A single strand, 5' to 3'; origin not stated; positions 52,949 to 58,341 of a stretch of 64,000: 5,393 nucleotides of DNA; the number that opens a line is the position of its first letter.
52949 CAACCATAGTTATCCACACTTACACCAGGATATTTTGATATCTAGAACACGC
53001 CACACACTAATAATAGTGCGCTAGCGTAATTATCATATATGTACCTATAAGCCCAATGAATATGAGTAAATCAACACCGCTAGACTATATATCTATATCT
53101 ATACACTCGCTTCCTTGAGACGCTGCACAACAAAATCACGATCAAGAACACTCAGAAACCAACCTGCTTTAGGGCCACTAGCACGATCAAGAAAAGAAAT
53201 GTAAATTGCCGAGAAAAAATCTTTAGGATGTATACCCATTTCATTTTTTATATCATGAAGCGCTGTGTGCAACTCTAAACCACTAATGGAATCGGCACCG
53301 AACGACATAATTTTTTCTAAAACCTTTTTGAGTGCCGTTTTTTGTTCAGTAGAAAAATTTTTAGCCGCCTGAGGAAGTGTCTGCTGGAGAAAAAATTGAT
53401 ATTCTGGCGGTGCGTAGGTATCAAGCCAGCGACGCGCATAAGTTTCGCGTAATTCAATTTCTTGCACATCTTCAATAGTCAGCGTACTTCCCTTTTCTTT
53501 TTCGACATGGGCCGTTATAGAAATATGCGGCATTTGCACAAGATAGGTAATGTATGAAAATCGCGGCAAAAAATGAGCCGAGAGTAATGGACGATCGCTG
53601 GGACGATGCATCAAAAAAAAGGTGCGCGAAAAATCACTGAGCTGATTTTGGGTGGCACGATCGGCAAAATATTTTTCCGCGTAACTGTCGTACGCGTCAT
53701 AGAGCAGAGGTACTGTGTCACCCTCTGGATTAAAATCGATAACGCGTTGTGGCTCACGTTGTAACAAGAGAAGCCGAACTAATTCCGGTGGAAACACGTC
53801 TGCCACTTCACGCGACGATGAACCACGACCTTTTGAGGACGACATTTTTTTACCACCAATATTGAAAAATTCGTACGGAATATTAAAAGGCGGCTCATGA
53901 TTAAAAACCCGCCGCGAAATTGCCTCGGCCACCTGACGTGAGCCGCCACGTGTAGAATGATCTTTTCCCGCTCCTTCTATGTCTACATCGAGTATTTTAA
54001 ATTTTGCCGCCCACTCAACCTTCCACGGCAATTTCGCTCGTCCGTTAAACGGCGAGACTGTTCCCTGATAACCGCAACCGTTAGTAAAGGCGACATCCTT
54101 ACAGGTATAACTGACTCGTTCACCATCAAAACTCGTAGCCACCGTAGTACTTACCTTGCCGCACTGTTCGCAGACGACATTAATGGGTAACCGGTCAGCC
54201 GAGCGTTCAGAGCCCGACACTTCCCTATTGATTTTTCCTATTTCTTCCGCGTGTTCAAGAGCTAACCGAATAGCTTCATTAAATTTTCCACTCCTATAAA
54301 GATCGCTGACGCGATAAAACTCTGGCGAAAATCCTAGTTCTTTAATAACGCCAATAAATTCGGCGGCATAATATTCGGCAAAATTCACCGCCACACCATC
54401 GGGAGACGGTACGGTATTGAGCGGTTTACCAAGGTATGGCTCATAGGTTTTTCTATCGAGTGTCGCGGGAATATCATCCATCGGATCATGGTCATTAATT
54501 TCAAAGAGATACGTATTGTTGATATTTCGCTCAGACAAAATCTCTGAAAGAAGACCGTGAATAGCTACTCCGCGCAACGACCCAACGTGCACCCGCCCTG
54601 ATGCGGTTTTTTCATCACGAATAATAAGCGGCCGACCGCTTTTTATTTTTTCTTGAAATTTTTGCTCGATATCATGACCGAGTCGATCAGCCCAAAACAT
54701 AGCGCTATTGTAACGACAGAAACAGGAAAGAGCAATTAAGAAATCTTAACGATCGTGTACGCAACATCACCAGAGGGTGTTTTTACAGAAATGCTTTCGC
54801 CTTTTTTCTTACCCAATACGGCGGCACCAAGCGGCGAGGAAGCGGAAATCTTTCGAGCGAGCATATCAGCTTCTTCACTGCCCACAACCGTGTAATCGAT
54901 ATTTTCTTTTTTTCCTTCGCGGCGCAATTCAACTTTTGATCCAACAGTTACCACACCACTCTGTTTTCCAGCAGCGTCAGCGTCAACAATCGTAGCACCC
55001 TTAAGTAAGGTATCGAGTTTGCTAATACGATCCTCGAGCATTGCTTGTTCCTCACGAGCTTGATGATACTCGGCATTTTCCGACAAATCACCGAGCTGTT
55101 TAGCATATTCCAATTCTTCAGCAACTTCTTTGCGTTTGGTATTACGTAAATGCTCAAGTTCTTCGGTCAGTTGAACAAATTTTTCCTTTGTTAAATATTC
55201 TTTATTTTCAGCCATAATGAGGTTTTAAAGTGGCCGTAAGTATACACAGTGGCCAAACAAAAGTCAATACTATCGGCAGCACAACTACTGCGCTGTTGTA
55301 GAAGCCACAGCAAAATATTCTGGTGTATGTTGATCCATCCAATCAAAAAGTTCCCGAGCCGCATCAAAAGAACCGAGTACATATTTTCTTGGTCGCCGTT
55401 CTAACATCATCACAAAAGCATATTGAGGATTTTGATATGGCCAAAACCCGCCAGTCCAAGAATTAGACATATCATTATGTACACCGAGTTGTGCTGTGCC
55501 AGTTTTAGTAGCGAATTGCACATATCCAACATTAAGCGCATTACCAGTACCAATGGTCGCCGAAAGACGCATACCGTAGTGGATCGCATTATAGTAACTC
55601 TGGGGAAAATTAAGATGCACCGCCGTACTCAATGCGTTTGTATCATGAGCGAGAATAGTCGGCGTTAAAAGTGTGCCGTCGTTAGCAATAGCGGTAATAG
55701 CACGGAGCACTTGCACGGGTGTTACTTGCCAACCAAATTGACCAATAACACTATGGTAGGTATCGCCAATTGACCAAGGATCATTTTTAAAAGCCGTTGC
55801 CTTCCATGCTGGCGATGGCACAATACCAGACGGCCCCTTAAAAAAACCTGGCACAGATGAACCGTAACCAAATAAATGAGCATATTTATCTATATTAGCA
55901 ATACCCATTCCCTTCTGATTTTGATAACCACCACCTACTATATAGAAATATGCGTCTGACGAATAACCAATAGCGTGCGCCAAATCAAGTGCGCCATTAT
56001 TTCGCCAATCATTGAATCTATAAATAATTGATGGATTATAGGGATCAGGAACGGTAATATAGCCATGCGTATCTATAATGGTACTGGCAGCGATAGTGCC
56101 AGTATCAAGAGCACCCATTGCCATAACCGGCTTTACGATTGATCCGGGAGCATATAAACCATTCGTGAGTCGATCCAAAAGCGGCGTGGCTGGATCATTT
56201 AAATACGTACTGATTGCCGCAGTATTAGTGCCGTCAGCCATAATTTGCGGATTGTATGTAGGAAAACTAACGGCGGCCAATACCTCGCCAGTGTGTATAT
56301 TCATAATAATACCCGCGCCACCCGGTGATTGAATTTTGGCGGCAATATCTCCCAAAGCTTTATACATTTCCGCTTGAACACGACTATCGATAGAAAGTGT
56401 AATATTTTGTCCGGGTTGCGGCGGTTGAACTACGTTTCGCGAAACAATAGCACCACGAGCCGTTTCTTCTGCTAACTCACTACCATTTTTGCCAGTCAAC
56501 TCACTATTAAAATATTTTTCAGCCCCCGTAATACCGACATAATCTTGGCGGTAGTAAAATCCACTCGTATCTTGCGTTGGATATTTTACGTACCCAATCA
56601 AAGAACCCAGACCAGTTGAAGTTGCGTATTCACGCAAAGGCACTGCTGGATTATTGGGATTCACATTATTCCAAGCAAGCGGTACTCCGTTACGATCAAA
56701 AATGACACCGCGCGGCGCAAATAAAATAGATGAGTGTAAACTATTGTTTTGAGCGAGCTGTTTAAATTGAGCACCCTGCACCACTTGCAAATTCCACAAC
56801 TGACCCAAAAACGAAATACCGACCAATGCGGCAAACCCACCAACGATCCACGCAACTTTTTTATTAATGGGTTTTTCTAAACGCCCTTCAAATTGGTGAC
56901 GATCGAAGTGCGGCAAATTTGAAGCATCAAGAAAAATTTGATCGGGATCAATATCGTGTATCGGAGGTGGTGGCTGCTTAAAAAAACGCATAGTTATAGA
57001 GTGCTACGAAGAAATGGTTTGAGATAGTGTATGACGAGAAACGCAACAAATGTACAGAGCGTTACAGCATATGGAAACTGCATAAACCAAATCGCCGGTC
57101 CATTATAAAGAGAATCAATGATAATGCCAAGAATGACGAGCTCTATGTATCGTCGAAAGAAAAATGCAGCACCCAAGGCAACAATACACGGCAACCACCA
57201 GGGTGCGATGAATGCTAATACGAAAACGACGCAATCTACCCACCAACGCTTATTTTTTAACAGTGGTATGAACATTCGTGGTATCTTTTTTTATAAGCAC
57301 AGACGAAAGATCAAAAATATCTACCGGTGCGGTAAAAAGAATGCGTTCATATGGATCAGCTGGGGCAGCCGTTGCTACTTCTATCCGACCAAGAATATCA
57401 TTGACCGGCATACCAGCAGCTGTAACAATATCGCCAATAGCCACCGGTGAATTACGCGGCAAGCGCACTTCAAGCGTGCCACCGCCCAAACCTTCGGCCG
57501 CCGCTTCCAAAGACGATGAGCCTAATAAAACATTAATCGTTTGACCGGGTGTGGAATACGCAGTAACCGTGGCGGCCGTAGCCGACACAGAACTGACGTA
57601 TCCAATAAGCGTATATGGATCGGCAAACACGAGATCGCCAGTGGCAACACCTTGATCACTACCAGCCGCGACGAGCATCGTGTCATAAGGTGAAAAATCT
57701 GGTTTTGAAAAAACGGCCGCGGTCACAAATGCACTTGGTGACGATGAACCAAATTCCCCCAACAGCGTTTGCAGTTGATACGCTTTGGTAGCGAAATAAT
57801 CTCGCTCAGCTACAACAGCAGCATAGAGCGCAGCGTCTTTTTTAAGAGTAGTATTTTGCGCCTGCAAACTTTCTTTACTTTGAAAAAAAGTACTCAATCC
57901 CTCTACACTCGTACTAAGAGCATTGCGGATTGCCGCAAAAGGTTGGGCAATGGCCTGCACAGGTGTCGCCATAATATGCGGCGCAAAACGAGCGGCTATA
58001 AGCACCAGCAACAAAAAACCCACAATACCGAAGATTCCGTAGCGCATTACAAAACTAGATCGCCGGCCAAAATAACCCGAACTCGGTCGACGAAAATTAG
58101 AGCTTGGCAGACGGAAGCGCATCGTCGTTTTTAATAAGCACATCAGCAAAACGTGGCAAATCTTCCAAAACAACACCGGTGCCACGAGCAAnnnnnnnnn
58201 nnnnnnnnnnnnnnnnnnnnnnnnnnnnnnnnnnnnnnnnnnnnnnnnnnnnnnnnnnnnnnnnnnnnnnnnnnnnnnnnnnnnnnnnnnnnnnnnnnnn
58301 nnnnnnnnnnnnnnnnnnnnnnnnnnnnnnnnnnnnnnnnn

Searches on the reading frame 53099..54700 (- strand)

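Call 54: search_protein_families(library=pfam, proteins=[window:53099-54700:-], max_evalue=0.00001)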
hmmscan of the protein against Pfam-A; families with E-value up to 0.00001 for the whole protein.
window:53099-54700:- (533 aa): 1 family
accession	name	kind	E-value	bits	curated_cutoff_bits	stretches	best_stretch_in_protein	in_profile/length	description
PF01921.24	tRNA-synt_1f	-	1.8e-89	300.6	27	1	2-353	2-348/360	tRNA synthetases class I (K)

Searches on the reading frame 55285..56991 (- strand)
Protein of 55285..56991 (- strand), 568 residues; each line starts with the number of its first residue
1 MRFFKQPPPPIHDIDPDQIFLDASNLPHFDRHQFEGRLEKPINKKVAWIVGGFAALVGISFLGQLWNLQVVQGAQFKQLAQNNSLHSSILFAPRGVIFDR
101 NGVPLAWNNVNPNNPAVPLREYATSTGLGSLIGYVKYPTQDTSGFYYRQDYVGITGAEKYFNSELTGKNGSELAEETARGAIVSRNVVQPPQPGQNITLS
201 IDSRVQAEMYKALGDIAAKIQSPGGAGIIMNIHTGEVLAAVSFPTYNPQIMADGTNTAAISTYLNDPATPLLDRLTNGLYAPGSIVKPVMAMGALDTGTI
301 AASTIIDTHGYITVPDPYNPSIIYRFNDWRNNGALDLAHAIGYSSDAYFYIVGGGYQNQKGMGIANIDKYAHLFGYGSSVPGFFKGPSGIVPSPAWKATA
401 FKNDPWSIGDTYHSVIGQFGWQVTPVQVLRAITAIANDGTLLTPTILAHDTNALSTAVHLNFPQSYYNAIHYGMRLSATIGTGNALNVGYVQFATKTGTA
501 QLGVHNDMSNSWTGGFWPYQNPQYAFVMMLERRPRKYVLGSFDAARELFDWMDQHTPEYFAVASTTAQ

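Call 54: search_protein_families(library=pfam, proteins=[window:55285-56991:-], max_evalue=0.00001)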
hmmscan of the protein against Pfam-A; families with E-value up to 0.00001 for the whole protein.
window:55285-56991:- (568 aa): 2 families
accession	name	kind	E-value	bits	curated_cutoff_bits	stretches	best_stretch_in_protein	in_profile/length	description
PF00905.27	Transpeptidase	-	3e-44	151.9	22.1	1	226-534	2-282/299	Penicillin binding protein transpeptidase domain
PF03717.20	PBP_dimer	-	1e-11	46.1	24.4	1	118-185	106-178/180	Penicillin-binding Protein dimerisation domain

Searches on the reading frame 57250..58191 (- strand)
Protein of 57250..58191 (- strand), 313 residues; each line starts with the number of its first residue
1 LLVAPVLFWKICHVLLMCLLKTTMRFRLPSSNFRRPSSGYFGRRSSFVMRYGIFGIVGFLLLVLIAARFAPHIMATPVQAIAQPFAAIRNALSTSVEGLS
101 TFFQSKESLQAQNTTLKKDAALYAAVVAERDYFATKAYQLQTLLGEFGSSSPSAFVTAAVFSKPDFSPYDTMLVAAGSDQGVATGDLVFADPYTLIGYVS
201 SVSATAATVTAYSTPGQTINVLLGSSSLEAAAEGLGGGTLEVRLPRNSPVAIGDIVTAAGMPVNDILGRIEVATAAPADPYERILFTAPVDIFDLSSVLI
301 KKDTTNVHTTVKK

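Call 54: search_protein_families(library=pfam, proteins=[window:57250-58191:-], max_evalue=0.00001)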
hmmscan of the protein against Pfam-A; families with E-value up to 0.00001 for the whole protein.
window:57250-58191:- (313 aa): 1 family
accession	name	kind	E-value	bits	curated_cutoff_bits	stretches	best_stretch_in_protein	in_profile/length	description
PF04085.20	MreC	-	2.1e-12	47.5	28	1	168-300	9-145/147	Rod shape-determining protein MreC, barrel core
